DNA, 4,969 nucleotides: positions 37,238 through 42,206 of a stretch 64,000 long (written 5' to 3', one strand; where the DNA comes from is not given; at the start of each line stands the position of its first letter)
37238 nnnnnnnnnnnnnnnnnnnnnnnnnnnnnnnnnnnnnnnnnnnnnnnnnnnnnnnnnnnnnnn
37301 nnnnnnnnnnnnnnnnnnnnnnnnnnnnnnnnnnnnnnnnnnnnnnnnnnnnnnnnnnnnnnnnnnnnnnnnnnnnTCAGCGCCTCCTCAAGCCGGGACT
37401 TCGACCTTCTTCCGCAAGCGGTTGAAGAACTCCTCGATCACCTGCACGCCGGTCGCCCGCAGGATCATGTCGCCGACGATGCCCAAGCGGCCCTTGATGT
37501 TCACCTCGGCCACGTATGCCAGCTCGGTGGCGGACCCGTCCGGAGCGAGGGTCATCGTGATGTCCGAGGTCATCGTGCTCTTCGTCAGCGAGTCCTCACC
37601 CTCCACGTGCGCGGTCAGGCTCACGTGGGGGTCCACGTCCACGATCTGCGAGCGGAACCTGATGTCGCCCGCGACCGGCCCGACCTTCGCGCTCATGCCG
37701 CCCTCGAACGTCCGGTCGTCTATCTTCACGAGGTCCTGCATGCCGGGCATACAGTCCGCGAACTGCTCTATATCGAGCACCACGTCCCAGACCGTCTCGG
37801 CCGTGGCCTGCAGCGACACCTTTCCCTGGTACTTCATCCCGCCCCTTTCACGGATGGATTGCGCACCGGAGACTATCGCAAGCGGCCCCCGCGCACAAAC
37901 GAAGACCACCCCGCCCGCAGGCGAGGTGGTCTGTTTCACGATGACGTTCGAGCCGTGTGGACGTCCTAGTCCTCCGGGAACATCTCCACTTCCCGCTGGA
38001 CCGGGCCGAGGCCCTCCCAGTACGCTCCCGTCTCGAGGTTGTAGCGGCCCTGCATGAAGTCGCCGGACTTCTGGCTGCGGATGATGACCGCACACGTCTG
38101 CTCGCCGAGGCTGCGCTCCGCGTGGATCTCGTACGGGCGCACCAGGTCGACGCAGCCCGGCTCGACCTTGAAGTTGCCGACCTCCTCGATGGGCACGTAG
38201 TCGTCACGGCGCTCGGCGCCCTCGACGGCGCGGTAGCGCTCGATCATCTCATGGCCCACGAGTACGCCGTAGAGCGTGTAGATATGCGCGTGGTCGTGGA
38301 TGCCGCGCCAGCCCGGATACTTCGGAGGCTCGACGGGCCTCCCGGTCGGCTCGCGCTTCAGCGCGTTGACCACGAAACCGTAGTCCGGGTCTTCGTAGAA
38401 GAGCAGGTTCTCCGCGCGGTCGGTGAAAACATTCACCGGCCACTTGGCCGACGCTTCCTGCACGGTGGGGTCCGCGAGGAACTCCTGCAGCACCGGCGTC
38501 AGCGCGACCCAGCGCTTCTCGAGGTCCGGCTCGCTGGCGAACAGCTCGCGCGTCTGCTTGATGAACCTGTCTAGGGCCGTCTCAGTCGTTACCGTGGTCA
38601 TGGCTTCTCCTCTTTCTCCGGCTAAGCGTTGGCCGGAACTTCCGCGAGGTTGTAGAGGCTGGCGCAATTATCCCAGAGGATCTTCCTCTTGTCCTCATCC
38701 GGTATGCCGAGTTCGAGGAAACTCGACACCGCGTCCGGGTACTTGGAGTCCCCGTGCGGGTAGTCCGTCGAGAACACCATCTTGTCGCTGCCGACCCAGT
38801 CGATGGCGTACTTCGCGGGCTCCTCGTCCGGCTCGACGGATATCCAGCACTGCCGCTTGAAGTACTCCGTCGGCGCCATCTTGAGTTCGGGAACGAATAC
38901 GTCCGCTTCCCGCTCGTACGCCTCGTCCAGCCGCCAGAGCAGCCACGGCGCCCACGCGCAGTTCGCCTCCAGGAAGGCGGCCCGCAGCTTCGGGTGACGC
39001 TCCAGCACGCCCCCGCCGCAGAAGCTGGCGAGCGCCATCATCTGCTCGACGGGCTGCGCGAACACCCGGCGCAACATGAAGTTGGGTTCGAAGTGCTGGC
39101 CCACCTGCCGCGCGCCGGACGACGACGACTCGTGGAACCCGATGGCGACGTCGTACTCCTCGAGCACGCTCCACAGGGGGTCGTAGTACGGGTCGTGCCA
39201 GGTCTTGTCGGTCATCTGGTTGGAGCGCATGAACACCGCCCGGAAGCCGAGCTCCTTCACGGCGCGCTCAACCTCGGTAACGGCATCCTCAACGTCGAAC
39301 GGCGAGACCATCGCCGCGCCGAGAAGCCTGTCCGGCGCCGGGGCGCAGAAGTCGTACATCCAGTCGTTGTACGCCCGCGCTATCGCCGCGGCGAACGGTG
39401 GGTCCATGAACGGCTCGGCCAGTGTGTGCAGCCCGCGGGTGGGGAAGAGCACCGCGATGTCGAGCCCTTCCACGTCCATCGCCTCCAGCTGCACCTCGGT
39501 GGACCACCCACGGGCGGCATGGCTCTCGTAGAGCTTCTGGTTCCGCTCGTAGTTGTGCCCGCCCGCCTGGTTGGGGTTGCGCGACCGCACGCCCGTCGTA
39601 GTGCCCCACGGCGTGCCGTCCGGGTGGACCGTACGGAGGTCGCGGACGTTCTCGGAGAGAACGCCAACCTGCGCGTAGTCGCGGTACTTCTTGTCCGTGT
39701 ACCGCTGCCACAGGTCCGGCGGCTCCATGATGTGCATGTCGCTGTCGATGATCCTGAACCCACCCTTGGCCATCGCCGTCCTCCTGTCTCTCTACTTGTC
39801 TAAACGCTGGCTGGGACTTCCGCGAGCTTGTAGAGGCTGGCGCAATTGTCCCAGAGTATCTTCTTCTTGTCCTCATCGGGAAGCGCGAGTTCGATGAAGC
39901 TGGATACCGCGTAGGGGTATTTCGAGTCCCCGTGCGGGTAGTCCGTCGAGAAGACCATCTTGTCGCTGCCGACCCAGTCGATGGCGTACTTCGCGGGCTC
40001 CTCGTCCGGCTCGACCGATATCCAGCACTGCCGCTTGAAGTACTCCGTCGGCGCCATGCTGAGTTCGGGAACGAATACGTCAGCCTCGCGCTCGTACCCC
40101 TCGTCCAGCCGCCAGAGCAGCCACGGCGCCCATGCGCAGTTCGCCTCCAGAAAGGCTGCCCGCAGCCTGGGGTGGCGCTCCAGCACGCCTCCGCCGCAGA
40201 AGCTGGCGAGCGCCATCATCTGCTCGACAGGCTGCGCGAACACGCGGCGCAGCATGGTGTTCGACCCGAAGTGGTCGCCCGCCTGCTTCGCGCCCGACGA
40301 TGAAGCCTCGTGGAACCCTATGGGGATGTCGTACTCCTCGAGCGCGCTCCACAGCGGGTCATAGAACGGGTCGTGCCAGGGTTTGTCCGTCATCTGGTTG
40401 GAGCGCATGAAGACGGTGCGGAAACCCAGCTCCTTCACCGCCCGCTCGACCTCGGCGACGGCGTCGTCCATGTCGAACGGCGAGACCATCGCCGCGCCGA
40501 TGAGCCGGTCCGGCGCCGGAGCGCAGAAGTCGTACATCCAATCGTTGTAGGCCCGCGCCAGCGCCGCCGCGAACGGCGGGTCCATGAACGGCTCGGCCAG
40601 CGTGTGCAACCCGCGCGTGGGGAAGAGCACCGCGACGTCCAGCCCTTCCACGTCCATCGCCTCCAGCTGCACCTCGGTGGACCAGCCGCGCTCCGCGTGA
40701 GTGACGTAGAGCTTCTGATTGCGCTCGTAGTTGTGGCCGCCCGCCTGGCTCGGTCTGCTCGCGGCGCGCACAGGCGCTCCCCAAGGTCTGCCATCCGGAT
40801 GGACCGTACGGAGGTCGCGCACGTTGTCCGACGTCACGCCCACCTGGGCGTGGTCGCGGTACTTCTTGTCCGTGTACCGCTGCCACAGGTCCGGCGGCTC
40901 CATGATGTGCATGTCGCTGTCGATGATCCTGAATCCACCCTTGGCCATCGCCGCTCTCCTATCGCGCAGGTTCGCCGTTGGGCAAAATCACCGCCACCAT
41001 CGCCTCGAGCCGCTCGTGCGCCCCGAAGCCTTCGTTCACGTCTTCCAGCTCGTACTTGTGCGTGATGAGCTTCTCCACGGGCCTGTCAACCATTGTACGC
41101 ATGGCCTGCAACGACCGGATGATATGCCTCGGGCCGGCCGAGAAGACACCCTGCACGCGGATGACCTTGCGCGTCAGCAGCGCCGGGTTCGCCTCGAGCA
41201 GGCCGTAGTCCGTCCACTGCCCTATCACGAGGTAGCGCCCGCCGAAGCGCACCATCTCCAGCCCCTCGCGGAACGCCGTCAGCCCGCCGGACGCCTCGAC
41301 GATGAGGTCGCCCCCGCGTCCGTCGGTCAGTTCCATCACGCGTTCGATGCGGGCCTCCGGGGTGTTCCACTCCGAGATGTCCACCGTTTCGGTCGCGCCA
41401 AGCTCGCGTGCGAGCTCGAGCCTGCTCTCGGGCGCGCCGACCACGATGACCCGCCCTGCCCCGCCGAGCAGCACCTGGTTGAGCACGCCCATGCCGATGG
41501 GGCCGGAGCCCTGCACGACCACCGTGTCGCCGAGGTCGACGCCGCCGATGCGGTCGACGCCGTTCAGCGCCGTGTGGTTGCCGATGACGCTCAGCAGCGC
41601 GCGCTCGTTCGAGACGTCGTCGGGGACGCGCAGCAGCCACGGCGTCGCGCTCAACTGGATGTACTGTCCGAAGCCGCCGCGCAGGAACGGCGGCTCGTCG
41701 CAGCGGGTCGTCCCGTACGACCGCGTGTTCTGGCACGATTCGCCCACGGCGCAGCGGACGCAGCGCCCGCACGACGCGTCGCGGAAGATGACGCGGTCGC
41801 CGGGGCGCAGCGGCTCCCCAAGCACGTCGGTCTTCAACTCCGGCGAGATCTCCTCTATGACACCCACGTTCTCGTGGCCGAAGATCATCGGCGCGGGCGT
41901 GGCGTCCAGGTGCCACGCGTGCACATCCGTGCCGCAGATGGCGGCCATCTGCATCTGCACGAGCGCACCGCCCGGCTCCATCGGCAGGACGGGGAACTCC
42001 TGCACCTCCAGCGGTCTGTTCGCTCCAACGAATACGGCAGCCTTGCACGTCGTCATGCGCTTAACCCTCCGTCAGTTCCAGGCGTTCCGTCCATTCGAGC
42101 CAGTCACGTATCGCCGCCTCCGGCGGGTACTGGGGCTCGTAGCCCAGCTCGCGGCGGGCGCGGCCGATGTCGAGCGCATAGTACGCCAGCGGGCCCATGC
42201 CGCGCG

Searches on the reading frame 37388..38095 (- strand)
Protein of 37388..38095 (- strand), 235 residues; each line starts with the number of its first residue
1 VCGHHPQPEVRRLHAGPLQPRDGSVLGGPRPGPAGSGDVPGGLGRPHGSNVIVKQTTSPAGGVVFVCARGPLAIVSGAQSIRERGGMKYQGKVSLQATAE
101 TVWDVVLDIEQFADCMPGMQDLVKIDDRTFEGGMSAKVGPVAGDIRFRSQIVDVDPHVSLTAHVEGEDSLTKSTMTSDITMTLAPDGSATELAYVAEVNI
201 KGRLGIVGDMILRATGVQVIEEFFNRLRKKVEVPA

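Call 45: search_protein_families(library=pfam, proteins=[window:37388-38095:-], max_evalue=0.00001)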
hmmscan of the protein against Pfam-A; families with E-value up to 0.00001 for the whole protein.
window:37388-38095:- (235 aa): 2 families
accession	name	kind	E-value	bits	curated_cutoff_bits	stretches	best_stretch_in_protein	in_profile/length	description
PF06240.19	COXG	-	9e-22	77.7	22.2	1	91-231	1-139/140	Carbon monoxide dehydrogenase subunit G (CoxG)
PF10604.15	Polyketide_cyc2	-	5.6e-09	36.9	27.4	1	91-232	6-142/142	Polyketide cyclase / dehydrase and lipid transport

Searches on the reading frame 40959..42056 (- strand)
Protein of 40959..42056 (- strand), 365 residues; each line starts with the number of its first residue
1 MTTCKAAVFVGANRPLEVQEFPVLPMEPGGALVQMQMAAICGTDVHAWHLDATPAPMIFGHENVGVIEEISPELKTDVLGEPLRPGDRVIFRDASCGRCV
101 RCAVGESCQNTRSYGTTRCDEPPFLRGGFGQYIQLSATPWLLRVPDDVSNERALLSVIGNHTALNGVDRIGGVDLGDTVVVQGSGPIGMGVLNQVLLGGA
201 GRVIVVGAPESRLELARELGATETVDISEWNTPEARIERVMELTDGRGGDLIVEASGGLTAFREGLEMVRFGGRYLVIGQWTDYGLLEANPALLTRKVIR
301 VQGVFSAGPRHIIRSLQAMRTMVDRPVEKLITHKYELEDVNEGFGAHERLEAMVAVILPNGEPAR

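Call 4: search_protein_families(library=pfam, proteins=[window:40959-42056:-])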
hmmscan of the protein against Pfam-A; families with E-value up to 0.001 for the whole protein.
window:40959-42056:- (365 aa): 4 families
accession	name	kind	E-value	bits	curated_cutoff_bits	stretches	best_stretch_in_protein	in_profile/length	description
PF00107.32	ADH_zinc_N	-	4.3e-18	66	31.8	1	186-311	1-119/129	Zinc-binding dehydrogenase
PF08240.17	ADH_N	-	3.4e-17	63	23.5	1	28-146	2-104/104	Alcohol dehydrogenase GroES-like domain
PF16912.11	Glu_dehyd_C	-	1.3e-07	31.7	34.9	1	177-347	32-201/211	Glucose dehydrogenase C-terminus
PF13602.12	ADH_zinc_N_2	-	0.00011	23.6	27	1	219-352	1-125/134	Zinc-binding dehydrogenase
